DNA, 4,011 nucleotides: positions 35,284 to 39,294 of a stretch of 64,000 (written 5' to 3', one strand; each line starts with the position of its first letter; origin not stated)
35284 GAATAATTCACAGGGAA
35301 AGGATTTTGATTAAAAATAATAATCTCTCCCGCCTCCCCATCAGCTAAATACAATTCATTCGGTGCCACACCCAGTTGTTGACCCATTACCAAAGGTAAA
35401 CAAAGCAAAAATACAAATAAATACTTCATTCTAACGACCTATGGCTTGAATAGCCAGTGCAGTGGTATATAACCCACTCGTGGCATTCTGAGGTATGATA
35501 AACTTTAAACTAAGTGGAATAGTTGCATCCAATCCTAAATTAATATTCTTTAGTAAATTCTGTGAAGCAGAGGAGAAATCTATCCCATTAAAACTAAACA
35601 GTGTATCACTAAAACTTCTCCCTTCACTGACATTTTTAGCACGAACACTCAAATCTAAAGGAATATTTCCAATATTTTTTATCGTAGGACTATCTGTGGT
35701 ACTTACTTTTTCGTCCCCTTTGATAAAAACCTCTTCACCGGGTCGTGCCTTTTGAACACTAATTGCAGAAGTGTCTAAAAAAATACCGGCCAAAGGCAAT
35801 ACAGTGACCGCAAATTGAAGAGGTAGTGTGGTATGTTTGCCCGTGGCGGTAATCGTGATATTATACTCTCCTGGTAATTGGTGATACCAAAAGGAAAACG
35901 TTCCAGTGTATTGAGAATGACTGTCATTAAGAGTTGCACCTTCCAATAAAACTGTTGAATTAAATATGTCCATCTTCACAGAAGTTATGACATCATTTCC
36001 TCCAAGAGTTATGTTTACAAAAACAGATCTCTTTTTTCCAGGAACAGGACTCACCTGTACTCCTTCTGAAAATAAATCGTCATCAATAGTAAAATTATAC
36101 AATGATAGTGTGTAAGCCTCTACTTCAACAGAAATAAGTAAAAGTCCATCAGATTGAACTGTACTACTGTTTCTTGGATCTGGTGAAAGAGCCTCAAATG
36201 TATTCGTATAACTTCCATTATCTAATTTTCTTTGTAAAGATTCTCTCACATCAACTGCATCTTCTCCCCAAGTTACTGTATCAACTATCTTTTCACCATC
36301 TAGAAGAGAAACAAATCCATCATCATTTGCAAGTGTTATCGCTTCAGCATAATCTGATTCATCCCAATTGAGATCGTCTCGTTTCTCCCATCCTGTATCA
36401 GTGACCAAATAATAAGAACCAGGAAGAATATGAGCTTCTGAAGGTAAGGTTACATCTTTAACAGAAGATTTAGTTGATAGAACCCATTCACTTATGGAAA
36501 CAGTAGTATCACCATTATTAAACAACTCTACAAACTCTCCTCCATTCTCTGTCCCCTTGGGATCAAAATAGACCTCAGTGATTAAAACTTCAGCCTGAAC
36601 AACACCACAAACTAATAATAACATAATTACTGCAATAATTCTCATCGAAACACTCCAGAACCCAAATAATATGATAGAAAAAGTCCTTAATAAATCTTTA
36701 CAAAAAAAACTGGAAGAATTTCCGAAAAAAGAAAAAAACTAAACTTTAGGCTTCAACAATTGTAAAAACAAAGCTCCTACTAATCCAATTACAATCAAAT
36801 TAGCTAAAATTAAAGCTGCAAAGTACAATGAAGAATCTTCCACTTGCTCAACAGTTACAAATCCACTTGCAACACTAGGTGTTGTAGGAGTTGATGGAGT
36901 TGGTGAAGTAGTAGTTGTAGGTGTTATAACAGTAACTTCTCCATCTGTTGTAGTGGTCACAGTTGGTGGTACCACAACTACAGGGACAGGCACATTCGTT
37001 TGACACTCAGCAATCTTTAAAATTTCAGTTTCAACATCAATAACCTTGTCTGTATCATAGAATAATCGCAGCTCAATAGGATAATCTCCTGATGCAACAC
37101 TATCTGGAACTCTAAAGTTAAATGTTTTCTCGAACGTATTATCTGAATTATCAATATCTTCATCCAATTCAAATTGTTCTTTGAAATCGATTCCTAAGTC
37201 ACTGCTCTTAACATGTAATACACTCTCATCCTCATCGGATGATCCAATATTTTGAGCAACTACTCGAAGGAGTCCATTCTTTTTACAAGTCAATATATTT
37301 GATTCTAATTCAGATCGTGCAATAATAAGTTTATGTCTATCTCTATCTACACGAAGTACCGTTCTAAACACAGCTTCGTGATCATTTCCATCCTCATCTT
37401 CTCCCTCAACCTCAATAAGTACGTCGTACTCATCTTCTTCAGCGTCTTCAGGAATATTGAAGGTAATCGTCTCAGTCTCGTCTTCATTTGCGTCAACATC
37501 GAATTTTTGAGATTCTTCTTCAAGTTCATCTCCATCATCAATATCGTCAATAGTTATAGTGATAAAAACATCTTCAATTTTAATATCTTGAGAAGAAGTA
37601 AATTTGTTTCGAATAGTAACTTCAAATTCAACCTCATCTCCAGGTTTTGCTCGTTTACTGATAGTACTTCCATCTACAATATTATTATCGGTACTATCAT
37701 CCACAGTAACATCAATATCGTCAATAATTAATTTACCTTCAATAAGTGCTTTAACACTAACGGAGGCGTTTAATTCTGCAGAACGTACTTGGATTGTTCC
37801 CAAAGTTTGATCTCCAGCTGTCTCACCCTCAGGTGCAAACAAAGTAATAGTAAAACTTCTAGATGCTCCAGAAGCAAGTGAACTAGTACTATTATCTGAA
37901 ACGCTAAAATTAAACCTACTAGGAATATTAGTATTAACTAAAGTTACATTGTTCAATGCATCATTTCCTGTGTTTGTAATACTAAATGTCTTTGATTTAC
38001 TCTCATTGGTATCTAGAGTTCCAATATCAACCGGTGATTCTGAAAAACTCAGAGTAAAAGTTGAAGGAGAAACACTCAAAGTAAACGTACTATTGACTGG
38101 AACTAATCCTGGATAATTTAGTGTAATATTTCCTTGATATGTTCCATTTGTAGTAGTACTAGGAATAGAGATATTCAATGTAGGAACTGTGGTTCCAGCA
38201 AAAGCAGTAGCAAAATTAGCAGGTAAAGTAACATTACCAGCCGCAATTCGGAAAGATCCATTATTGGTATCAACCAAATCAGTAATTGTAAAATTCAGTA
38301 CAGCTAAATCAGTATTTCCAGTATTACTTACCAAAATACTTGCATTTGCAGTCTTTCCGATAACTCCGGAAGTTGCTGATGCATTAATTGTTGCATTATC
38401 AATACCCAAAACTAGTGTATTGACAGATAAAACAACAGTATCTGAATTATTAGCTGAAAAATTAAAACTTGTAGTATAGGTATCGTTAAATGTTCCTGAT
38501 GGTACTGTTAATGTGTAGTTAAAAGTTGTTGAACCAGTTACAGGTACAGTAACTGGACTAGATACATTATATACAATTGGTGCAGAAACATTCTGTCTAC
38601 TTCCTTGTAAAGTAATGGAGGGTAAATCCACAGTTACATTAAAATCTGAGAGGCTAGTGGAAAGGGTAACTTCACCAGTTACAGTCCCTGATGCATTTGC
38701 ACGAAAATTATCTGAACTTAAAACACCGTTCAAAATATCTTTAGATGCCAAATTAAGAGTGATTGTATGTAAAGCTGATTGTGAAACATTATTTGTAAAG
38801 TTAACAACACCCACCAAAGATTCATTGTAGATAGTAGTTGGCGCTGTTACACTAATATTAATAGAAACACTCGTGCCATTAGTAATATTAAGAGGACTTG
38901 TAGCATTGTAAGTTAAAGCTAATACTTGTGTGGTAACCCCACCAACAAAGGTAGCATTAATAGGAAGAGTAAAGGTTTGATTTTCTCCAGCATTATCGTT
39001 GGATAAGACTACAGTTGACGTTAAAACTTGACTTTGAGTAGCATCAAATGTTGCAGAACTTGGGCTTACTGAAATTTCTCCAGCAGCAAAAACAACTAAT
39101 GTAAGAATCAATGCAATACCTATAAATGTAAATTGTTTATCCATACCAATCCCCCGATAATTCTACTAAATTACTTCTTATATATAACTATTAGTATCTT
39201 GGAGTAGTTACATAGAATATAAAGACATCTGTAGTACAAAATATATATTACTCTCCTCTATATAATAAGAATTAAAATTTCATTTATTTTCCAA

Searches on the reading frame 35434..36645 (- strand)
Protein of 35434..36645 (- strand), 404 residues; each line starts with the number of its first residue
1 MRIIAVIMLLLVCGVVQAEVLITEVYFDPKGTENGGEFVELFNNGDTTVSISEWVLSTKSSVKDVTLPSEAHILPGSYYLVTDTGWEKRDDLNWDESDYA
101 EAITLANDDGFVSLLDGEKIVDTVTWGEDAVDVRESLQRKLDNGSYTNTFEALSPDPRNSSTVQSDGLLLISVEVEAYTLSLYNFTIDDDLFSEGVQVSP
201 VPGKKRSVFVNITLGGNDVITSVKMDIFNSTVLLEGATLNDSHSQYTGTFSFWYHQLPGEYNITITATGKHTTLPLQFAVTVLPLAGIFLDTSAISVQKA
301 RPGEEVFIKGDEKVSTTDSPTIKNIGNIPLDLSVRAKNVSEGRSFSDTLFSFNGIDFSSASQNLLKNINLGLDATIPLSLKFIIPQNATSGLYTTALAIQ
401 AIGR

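Call 78: search_protein_families(library=pfam, proteins=[window:35434-36645:-], max_evalue=0.001)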
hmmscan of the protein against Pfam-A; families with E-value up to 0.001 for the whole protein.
window:35434-36645:- (404 aa): 1 family
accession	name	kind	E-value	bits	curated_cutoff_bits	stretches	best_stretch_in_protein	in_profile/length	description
PF00932.25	LTD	-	2.7e-15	57.1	34.3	1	18-127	6-108/109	Lamin Tail Domain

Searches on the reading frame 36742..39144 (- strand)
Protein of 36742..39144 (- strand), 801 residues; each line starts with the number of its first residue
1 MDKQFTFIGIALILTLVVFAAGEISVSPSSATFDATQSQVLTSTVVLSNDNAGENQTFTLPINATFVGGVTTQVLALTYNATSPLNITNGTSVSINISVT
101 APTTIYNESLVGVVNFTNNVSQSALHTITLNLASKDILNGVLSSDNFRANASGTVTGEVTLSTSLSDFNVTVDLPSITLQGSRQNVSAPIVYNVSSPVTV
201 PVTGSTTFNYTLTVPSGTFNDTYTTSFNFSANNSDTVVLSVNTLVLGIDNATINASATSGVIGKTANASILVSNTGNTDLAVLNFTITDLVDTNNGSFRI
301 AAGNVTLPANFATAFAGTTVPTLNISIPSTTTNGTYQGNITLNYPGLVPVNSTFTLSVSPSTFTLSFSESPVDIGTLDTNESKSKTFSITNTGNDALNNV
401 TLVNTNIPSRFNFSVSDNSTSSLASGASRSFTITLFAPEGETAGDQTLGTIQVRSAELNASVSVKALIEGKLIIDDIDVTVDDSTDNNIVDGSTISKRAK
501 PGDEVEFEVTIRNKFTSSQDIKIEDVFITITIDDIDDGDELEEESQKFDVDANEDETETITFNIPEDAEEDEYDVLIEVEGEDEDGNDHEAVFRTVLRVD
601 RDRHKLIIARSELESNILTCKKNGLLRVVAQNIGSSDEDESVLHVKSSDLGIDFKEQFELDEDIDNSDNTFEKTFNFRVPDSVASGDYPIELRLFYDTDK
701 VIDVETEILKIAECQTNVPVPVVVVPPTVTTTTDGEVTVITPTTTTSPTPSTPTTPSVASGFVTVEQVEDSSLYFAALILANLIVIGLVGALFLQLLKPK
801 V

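Call 78: search_protein_families(library=pfam, proteins=[window:36742-39144:-], max_evalue=0.001)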
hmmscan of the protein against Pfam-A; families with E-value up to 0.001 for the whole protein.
window:36742-39144:- (801 aa): 6 families
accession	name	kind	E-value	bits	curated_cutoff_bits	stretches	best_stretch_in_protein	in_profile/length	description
PF10633.15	NPCBM_assoc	-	3.2e-07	30.9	24.4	1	386-448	10-71/78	NPCBM-associated, NEW3 domain of alpha-galactosidase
PF16116.10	DUF4832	-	1.3e-06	28.8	29.2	0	490-585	109-203/216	Domain of unknown function (DUF4832)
PF15418.12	DUF4625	-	2.1e-06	28.5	27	0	498-591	30-124/131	Domain of unknown function (DUF4625)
PF22544.2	HYDIN_VesB_CFA65-like_Ig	-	4.4e-05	24.1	25.5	1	365-437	3-72/100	HYDIN/CFA65/VesB-like, Ig-like domain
PF01835.25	MG2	-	0.00026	21.7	32.8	0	500-581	12-84/96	MG2 domain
PF11614.14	FixG_C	-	0.00058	20.4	25.6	0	525-591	46-114/119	IG-like fold at C-terminal of FixG, putative oxidoreductase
